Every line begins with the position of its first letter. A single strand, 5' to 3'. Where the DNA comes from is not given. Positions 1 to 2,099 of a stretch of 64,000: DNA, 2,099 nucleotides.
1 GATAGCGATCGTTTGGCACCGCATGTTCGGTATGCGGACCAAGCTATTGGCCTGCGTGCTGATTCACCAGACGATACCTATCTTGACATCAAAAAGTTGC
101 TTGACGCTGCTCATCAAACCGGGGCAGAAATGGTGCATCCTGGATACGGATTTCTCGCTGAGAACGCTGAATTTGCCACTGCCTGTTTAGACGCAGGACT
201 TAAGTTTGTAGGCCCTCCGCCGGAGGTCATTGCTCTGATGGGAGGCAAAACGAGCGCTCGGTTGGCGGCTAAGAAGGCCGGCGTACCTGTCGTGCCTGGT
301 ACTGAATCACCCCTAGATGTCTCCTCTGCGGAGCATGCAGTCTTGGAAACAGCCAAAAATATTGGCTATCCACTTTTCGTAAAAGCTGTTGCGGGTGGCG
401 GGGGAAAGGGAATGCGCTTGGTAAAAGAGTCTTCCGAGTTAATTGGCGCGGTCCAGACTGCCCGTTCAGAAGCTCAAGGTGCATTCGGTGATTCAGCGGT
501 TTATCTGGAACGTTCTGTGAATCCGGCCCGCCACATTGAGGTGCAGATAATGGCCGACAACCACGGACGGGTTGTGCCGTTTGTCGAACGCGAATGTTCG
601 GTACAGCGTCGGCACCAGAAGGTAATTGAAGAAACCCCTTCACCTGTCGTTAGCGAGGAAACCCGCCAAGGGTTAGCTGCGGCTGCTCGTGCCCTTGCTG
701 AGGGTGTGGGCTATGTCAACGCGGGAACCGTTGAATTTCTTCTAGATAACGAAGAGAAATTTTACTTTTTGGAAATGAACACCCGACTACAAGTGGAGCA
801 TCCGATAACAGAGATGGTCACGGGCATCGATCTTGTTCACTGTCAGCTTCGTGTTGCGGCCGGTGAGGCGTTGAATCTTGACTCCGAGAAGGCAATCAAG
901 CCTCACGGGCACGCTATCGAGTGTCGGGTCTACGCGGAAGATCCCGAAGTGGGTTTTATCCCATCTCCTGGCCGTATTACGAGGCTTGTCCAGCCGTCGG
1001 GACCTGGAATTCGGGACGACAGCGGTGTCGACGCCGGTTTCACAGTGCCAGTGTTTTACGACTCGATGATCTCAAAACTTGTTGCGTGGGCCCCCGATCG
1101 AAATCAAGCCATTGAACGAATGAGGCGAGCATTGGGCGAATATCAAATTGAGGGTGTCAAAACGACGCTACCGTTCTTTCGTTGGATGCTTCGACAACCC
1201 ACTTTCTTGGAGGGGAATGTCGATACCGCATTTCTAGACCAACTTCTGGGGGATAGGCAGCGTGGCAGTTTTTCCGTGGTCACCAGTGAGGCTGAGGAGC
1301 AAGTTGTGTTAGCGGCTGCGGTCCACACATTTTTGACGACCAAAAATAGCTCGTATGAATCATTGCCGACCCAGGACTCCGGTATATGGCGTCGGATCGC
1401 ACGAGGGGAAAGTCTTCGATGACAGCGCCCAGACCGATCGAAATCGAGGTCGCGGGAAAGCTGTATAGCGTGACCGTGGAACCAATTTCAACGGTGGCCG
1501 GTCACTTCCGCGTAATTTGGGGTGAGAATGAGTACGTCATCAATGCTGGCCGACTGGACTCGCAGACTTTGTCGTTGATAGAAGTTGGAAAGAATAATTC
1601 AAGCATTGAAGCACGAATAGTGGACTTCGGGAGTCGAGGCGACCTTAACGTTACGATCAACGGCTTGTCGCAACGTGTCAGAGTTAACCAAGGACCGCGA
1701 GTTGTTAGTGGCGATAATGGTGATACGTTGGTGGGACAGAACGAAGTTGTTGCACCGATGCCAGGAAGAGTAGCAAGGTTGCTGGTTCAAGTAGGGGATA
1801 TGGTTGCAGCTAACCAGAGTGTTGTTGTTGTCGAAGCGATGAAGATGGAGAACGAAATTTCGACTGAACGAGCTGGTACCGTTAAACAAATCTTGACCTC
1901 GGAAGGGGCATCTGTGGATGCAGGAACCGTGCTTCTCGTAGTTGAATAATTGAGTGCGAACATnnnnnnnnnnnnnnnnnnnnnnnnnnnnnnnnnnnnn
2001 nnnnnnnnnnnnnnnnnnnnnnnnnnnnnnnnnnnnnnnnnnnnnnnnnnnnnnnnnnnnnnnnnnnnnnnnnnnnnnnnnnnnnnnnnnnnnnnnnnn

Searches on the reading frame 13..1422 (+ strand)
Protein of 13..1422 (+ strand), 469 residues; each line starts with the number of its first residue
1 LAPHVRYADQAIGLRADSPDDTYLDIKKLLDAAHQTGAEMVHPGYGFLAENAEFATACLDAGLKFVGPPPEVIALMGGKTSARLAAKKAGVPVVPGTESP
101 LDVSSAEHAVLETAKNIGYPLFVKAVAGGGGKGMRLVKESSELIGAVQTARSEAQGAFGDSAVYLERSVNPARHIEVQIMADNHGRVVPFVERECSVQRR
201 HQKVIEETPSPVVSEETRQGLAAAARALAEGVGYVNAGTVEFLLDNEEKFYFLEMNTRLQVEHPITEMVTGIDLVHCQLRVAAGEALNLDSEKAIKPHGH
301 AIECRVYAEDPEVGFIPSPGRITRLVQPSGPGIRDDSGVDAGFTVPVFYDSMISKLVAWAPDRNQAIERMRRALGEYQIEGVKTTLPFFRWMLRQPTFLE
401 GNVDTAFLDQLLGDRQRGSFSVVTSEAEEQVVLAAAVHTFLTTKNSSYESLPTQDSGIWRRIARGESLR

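Call 50: search_protein_families(library=pfam, proteins=[window:13-1422:+], max_evalue=0.00001)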
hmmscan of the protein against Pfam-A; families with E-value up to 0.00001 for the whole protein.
window:13-1422:+ (469 aa): 5 families
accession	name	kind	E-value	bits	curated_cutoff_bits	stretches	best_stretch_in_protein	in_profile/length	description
PF02786.22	CPSase_L_D2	-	1.1e-71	241.1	19.8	1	79-288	2-209/211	Carbamoyl-phosphate synthase L chain, ATP binding domain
PF02785.25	Biotin_carb_C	-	4.2e-40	136.6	32.4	1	303-410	1-108/108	Biotin carboxylase C-terminal domain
PF00289.28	Biotin_carb_N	-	1e-23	84.4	25.5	1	2-73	39-110/110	Biotin carboxylase, N-terminal domain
PF07478.18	Dala_Dala_lig_C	-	1.9e-10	41.1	24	1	88-257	4-174/204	D-ala D-ala ligase C-terminus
PF02222.28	ATP-grasp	-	2.8e-08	34.1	27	1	104-258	17-162/179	ATP-grasp domain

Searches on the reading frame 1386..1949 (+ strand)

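Call 50: search_protein_families(library=pfam, proteins=[window:1386-1949:+], max_evalue=0.00001)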
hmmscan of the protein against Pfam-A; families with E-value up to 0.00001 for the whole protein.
window:1386-1949:+ (187 aa): 2 families
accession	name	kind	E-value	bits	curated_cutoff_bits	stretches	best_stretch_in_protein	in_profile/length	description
PF00364.28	Biotin_lipoyl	-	9.6e-20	70.6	22.1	1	120-185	2-72/73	Biotin-requiring enzyme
PF13533.13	Biotin_lipoyl_2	-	9.1e-06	25.8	29.8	0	123-141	5-23/32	Biotin-lipoyl like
